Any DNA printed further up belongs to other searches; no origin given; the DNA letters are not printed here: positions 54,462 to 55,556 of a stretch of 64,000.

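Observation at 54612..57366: MJ0400-type class I aldolase plus Zn alcohol dehydrogenase beside mtnP and mtnA: possible DHAP-shunt-like salvage of MTA and 5'-deoxyadenosine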

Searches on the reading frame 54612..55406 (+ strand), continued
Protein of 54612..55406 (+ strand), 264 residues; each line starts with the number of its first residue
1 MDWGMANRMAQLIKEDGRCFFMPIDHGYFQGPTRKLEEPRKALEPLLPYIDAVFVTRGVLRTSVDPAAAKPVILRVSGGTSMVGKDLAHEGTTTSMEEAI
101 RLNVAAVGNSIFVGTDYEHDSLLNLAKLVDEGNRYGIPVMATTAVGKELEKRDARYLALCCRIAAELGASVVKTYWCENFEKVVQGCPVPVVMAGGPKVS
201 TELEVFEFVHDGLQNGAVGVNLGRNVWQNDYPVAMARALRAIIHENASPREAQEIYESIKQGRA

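Call 44: search_protein_families(library=ncbifam, proteins=[L050:11870-13126:+, L050:13128-14186:+, L069:1343-3064:+, L018:4781-6100:+, L018:8030-9052:-, L023:4236-4919:+, L023:6836-7546:+, L063:17300-17851:-, L028:11981-13459:+, L050:14234-16711:-], max_evalue=1e-8)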
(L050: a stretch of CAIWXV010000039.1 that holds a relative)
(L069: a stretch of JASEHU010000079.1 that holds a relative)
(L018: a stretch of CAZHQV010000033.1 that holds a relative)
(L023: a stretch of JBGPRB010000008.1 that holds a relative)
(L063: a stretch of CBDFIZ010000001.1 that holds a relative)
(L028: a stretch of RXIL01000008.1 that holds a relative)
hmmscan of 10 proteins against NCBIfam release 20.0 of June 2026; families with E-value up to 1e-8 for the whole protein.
L050:11870-13126:+ (418 aa): 1 family
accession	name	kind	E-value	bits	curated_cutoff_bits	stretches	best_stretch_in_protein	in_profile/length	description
TIGR01767.2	MTRK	equivalog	6.7e-154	512.8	275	1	4-409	1-400/401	S-methyl-5-thioribose kinase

L050:13128-14186:+ (352 aa): 8 families
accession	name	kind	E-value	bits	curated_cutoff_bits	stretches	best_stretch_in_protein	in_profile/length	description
NF004326.0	PRK05720.1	subfamily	3.3e-121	404.4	271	1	2-348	5-347/358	s-methyl-5-thioribose-1-phosphate isomerase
TIGR00512.1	salvage_mtnA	equivalog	4e-112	374.5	279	1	10-342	2-334/335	S-methyl-5-thioribose-1-phosphate isomerase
TIGR00524.1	eIF-2B_rel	subfamily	1.8e-100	336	185.85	1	38-343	4-303/303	S-methyl-5-thioribose-1-phosphate isomerase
NF004700.0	PRK06036.1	equivalog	5.2e-90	301.9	528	1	10-344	3-331/339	S-methyl-5-thioribose-1-phosphate isomerase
NF004436.0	PRK05772.1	equivalog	1.2e-77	261.6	521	1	12-347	21-355/363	S-methyl-5-thioribose-1-phosphate isomerase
TIGR00511.1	ribulose_e2b2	equivalog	3.2e-64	217.1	314.1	1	40-348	4-293/301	ribose 1,5-bisphosphate isomerase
NF006210.0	PRK08335.1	equivalog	2.4e-27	95.9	339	1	105-288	66-236/275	translation initiation factor IF-2B subunit alpha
NF004994.0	PRK06372.1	equivalog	5.7e-10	39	249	0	183-267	111-190/253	translation initiation factor IF-2B subunit delta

L069:1343-3064:+ (573 aa): 0 families

L018:4781-6100:+ (439 aa): 1 family
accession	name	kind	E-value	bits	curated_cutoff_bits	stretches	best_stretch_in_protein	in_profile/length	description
NF052623.1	Npun_F2552_fam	equivalog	8.2e-24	84.6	500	1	30-260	28-254/314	Npun_F2552 family protein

L018:8030-9052:- (340 aa): 0 families

L023:4236-4919:+ (227 aa): 2 families
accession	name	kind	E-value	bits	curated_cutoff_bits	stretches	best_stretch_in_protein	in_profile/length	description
NF009804.0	PRK13288.1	equivalog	4.4e-14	52.5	218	1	5-219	6-207/215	pyrophosphatase PpaX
NF009695.0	PRK13222.1-2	equivalog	6.1e-13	48.8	225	1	3-223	7-223/226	phosphoglycolate phosphatase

L023:6836-7546:+ (236 aa): 0 families

L063:17300-17851:- (183 aa): 14 families
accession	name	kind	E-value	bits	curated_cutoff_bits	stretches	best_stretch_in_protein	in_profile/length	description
NF002636.0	PRK02304.1-5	equivalog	3.7e-71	238.2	125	1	12-183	5-176/176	adenine phosphoribosyltransferase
NF002633.0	PRK02304.1-2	equivalog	2.1e-70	236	224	1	14-183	1-170/172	adenine phosphoribosyltransferase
NF002634.0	PRK02304.1-3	equivalog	4.3e-69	231.9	170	1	12-183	6-179/182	adenine phosphoribosyltransferase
TIGR01090.1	apt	equivalog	1e-68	230.7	185.85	1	16-183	1-169/169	adenine phosphoribosyltransferase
NF002632.0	PRK02304.1-1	equivalog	2.7e-63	213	243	1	15-177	10-172/183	adenine phosphoribosyltransferase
NF009211.0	PRK12560.1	equivalog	4e-36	124.5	188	1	14-183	4-176/187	adenine phosphoribosyltransferase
NF002635.0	PRK02304.1-4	subfamily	6.7e-13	48.6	146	1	50-177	43-168/188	adenine phosphoribosyltransferase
NF006671.0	PRK09219.1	equivalog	7.4e-13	48.4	177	1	53-177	42-172/192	xanthine phosphoribosyltransferase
NF006328.0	PRK08558.1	equivalog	1.8e-12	47.4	184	1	33-166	83-218/238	adenine phosphoribosyltransferase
NF040646.1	HPT_Archaea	equivalog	1.1e-11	44.6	200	1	51-166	44-156/184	hypoxanthine/guanine phosphoribosyltransferase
TIGR01744.1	XPRTase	equivalog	2e-11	43.9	164.45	1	51-175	40-168/191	xanthine phosphoribosyltransferase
TIGR01743.1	purR_Bsub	equivalog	1.2e-10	40.8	258.7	1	36-165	103-235/268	pur operon repressor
NF005592.0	PRK07322.1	subfamily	1.7e-10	40.5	143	1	39-165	31-161/180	adenine phosphoribosyltransferase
TIGR01367.1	pyrE_Therm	equivalog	4.5e-09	36.2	150.25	1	120-181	101-160/187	orotate phosphoribosyltransferase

L028:11981-13459:+ (492 aa): 6 families
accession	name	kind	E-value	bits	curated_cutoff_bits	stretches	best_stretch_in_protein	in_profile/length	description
TIGR02717.1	AcCoA-syn-alpha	equivalog_domain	5.1e-138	460.5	567.15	1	28-475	1-446/447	acetate--CoA ligase alpha subunit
NF045494.1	AcCoALig_Archglob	equivalog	4.7e-123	411.9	1200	1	23-477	213-664/665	acetate--CoA ligase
NF045493.1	HydDutCoALig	equivalog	4.8e-105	352.7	1300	1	29-481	4-455/698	4-hydroxybutyrate--CoA ligase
NF045492.1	HydPropCoALig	equivalog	1.2e-92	311.5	1300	1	25-477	245-698/700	3-hydroxypropionate--CoA ligase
NF004230.0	PRK05678.1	equivalog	1.9e-17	63.4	336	1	71-280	46-251/291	succinate--CoA ligase subunit alpha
TIGR01019.1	sucCoAalpha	subfamily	8.8e-17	61.4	353.2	1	71-280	44-249/286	succinate--CoA ligase subunit alpha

L050:14234-16711:- (825 aa): 0 families
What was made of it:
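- On DHAP shunt (MTA/5'-dAdo salvage): In L050 it scores 374 bits (call 44).
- The fusion-type loci have Apt (call 44). An ADP-forming acetyl-CoA synthetase lies directly after ADH in L028 (call 44). MtnK and MtnA, which are specific for 5-substituted ribose, are in the same operon (call 44).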

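Call 46: find_related_loci(query=L050:11870-13126:+, collection=metagenome_contigs, flank=8000)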
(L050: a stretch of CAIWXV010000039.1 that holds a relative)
Query L050:11870-13126:+ (418 aa) in metagenome_contigs; peptide patterns used: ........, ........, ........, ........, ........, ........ (x = any residue, [..] = any of these).
45 stretches matched a pattern; 9 encode a relative of the query (tblastn E <= 1e-3); 9 distinct loci.
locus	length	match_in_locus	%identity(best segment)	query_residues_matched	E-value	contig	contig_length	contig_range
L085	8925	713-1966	99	1-418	0e+0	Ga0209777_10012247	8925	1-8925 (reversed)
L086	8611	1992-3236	80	2-416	0e+0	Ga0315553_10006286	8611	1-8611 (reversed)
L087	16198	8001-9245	80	2-416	0e+0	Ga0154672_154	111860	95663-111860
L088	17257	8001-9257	74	2-418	0e+0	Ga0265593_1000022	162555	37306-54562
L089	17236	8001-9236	74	1-412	0e+0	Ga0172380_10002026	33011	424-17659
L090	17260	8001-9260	71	1-418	0e+0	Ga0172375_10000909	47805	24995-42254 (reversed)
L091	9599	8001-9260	71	1-418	0e+0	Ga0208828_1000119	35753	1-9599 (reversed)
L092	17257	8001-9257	74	2-418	0e+0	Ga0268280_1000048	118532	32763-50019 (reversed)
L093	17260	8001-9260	73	1-418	0e+0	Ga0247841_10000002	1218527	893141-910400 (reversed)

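Call 53: search_protein_families(library=ncbifam, proteins=[L088:5573-7960:+, L088:2994-5231:-, L088:11258-12640:+, L087:4983-6122:+, L087:10338-10886:+, L090:10918-12216:-, L088:12664-13326:+], max_evalue=1e-8)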
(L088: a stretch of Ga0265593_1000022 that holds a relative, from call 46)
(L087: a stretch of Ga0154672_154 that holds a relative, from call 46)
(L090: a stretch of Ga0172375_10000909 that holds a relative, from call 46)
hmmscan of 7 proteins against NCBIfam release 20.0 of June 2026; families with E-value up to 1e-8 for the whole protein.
L088:5573-7960:+ (795 aa): 0 families

L088:2994-5231:- (745 aa): 11 families
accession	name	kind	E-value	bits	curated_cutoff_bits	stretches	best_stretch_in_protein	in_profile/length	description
NF041462.1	GalA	equivalog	5.7e-43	147.1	900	2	192-445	165-408/763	beta-galactosidase GalA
NF041463.1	GalB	equivalog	3.7e-36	124.3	900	2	191-441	216-478/869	beta-galactosidase GalB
NF050095.1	BetGlucuronLacZ4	equivalog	4.5e-30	104.3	950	2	192-441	149-407/666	beta-glucuronidase LacZ4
NF052611.1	beta_gal_Bga2A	equivalog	1.8e-29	102.4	999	1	192-441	200-457/1007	beta-galactosidase, LacZ type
NF007538.0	PRK10150.1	equivalog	8.8e-28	96.9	544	1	73-456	66-434/607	beta-glucuronidase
NF007666.0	PRK10340.1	equivalog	1.3e-26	92.7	1284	2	191-442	195-450/1030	beta-galactosidase subunit alpha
NF049877.1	GlucurArabfur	equivalog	7.5e-26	90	1800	1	189-442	518-770/1400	beta-d-glucuronidase/beta-L-arabinofuranosidase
NF049890.1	Bet1-4galacdseBT4151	equivalog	8.7e-22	76.9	1500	1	215-442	223-450/952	exo-beta-1,4-galactosidase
NF041100.1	betagal_LacZ_Ttogales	equivalog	1.5e-20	72.5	2000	1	192-441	195-442/1090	beta-galactosidase LacZ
NF049891.1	Bet1-4galacdseBT4156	equivalog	4.2e-20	71.2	1700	1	212-442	184-408/946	exo-beta-1,4-galactosidase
NF007074.0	PRK09525.1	subfamily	4.5e-20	71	1221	1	192-441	208-462/1027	beta-galactosidase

L088:11258-12640:+ (460 aa): 6 families
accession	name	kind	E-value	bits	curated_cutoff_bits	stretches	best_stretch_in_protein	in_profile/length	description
TIGR00792.1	gph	subfamily_domain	2.1e-95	320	231.35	1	15-451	1-434/437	glycoside-pentoside-hexuronide (GPH):cation symporter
NF007353.0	PRK09848.1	equivalog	7.9e-69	232.6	528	1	8-453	3-443/457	glucuronide transporter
NF007749.0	PRK10429.1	equivalog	5.7e-63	213.3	456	1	9-452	2-448/473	melibiose:sodium transporter MelB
NF007237.0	PRK09669.1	subfamily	1.8e-61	208.2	610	1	8-453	4-444/461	putative symporter YagG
NF008526.0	PRK11462.1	equivalog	1.1e-47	162.8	836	1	5-457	1-448/460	glycoside-pentoside-hexuronide family transporter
TIGR01301.1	GPH_sucrose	subfamily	6.3e-10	38.5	511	1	28-173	18-169/476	sucrose/proton symporter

L087:4983-6122:+ (379 aa): 0 families

L087:10338-10886:+ (182 aa): 1 family
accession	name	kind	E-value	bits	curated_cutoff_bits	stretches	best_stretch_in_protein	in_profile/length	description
TIGR03081.1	metmalonyl_epim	equivalog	6e-13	49.5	114.95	1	41-157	2-105/129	methylmalonyl-CoA epimerase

L090:10918-12216:- (432 aa): 11 families
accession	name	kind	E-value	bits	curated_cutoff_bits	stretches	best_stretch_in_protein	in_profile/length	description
TIGR00893.1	2A0114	subfamily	1.8e-38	132.5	395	1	34-395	19-392/399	D-galactonate transporter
TIGR00895.1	2A0115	subfamily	4.9e-26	91.6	418.55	1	4-187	12-196/398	aromatic acid/H+ symport family MFS transporter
TIGR00881.1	2A0104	subfamily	1.2e-20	73.8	407.75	1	32-375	18-370/379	phosphoglycerate transporter protein PgtP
NF008586.0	PRK11551.1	equivalog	1e-18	67.5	410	1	28-380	34-374/406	3-(3-hydroxy-phenyl)propionate transporter MhpT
NF053517.1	HbztTptrPcaK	equivalog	1.3e-11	44.2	770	1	4-187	14-198/437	4-hydroxybenzoate transporter PcaK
NF049980.1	SfMCT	equivalog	1.9e-11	43.3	320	1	32-310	25-299/378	L-lactate MFS transporter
NF000218.1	FexA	exception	1e-10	40.8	900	1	29-183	41-192/475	chloramphenicol/florfenicol efflux MFS transporter FexA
TIGR00711.1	efflux_EmrB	subfamily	3e-10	39.4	230.2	1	33-188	26-182/485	DHA2 family efflux MFS transporter permease subunit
TIGR00880.1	2_A_01_02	superfamily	1.6e-09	38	131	0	55-185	9-140/141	multidrug resistance protein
NF038077.1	MFS_export_MxcK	equivalog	2e-09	37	525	1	25-179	27-182/405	myxochelin export MFS transporter MxcK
NF040856.1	FexB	exception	4.5e-09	35.6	950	1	28-184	33-186/469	chloramphenicol/florfenicol efflux MFS transporter FexB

L088:12664-13326:+ (220 aa): 3 families
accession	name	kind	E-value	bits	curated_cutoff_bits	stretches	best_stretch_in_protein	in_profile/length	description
NF011049.0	PRK14479.1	subfamily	2.7e-53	181.4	492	1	5-212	359-563/568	dihydroxyacetone kinase family protein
TIGR02365.1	dha_L_ycgS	equivalog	2.1e-52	177.7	138.3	1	12-210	3-193/196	dihydroxyacetone kinase subunit DhaL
TIGR02361.1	dak_ATP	equivalog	2.3e-34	119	574.95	1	5-209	380-580/583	glycerone kinase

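Call 58: search_protein_families(library=pfam, proteins=[L087:4983-6122:+, L087:10338-10886:+, L088:5573-7960:+, L069:1343-3064:+, L018:8030-9052:-, L087:11577-12734:-, L050:8422-9120:+, L050:9141-9821:+, L050:6900-8378:+, L087:4037-4600:+], max_evalue=0.0001)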
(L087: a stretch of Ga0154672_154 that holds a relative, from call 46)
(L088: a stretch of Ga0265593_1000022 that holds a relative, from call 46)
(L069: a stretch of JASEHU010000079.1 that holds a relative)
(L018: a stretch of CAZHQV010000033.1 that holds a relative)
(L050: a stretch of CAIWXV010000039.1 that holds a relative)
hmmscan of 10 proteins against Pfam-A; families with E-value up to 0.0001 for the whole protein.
L087:4983-6122:+ (379 aa): 0 families

L087:10338-10886:+ (182 aa): 1 family
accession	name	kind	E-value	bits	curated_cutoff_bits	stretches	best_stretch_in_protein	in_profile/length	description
PF13669.12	Glyoxalase_4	-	2.7e-15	57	27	1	43-159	2-102/109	Glyoxalase/Bleomycin resistance protein/Dioxygenase superfamily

L088:5573-7960:+ (795 aa): 0 families

L069:1343-3064:+ (573 aa): 1 family
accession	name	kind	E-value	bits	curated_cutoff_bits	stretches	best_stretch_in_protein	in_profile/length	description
PF08308.17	PEGA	-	2.6e-19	69.3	20.8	2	303-368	2-67/71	PEGA domain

L018:8030-9052:- (340 aa): 0 families

L087:11577-12734:- (385 aa): 2 families
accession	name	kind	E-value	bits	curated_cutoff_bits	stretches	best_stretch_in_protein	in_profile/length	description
PF20629.2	GD_AH_C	-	6.2e-91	304.5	26.8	1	143-374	2-232/242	D-galactarate/Altronate dehydratase, C-terminal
PF04295.18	GD_AH_second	-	2.1e-34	119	27.3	1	7-130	1-133/136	D-galactarate dehydratase/Altronate hydrolase, second domain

L050:8422-9120:+ (232 aa): 1 family
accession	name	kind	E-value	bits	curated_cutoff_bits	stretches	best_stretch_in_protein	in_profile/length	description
PF01144.29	CoA_trans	-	1.3e-59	201.6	23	1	8-222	4-216/217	Coenzyme A transferase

L050:9141-9821:+ (226 aa): 1 family
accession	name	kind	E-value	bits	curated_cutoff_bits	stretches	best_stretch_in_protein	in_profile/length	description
PF01144.29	CoA_trans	-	5.6e-36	124.4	23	1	12-208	3-215/217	Coenzyme A transferase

L050:6900-8378:+ (492 aa): 1 family
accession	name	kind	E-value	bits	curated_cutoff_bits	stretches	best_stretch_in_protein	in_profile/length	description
PF02952.23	Fucose_iso_C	-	6.1e-22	78.3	29.3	1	347-473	2-138/143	L-fucose isomerase, C-terminal domain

L087:4037-4600:+ (187 aa): 1 family
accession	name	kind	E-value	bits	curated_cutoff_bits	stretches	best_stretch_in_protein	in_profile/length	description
PF13683.12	rve_3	-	1.6e-11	44.2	26.5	1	106-171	2-66/67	Integrase core domain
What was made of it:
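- A fucose-isomerase-like gene heads the L050 operon (call 58).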

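Call 62: find_encoding_contigs(protein=P0002, flank=10000, max_places=2)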
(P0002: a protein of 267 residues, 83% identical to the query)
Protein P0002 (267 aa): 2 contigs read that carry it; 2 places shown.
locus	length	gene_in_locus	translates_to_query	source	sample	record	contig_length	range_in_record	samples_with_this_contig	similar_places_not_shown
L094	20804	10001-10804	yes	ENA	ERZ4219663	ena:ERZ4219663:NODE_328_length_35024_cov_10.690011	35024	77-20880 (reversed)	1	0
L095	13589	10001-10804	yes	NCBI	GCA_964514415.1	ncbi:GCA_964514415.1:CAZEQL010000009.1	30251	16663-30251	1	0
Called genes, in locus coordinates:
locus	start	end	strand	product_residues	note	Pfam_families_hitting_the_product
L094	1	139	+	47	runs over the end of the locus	-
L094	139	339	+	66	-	PF01850:PIN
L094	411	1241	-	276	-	PF09509:Hypoth_Ymh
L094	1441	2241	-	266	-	-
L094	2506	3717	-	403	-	PF00438:S-AdoMet_synt_N, PF02772:S-AdoMet_synt_M, PF02773:S-AdoMet_synt_C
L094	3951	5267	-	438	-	PF05221:AdoHcyase, PF00670:AdoHcyase_NAD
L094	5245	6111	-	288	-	PF02811:PHP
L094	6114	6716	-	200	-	PF08433:KTI12, PF13671:AAA_33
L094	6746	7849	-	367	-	-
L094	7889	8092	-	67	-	-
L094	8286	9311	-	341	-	-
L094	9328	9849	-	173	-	PF07998:Peptidase_M54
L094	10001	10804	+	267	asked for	PF01791:DeoC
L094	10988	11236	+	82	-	-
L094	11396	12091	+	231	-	PF01209:Ubie_methyltran, PF13489:Methyltransf_23, PF05175:MTS, PF13847:Methyltransf_31, PF02390:Methyltransf_4 (weak), PF08241:Methyltransf_11, PF08242:Methyltransf_12, PF13649:Methyltransf_25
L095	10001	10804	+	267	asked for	PF01791:DeoC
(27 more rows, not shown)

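Call 63: find_encoding_contigs(protein=P0050, flank=10000, max_places=2)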
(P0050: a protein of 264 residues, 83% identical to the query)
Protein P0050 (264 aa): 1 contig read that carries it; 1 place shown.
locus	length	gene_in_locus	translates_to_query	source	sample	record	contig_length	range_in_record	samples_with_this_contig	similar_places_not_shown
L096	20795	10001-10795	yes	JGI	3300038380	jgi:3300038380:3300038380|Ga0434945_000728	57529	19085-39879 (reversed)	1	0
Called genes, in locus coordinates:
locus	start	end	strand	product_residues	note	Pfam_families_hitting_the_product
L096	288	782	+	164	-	PF02915:Rubrerythrin, PF21349:RUBY_RBDX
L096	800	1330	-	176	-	PF03358:FMN_red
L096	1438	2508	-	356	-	PF02775:TPP_enzyme_C, PF00173:Cyt-b5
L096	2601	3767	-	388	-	PF01855:POR_N, PF02780:Transketolase_C (faint), PF17147:PFOR_II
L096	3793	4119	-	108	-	PF13183:Fer4_8 (faint), PF13534:Fer4_17 (faint), PF13187:Fer4_9 (faint), PF12797:Fer4_2 (faint), PF14697:Fer4_21, PF12838:Fer4_7, PF00037:Fer4 (weak), PF13237:Fer4_10 (weak), +2 more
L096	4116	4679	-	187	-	PF01558:POR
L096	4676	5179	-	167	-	PF02915:Rubrerythrin (weak)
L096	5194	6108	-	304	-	PF00890:FAD_binding_2 (faint), PF01134:GIDA (faint), PF01946:Thi4 (faint), PF03486:HI0933_like (faint), PF07992:Pyr_redox_2, PF12831:FAD_oxidored (faint), PF13738:Pyr_redox_3, PF00070:Pyr_redox (weak), +1 more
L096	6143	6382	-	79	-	PF00462:Glutaredoxin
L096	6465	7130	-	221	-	PF00730:HhH-GPD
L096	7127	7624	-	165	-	PF01980:TrmO_N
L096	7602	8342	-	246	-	PF17746:SfsA_N, PF03749:SfsA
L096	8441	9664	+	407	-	PF00037:Fer4 (faint), PF12838:Fer4_7, PF13183:Fer4_8, PF13237:Fer4_10 (faint), PF13484:Fer4_16 (weak), PF13534:Fer4_17, PF02754:CCG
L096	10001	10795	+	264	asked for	PF01791:DeoC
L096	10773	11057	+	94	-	-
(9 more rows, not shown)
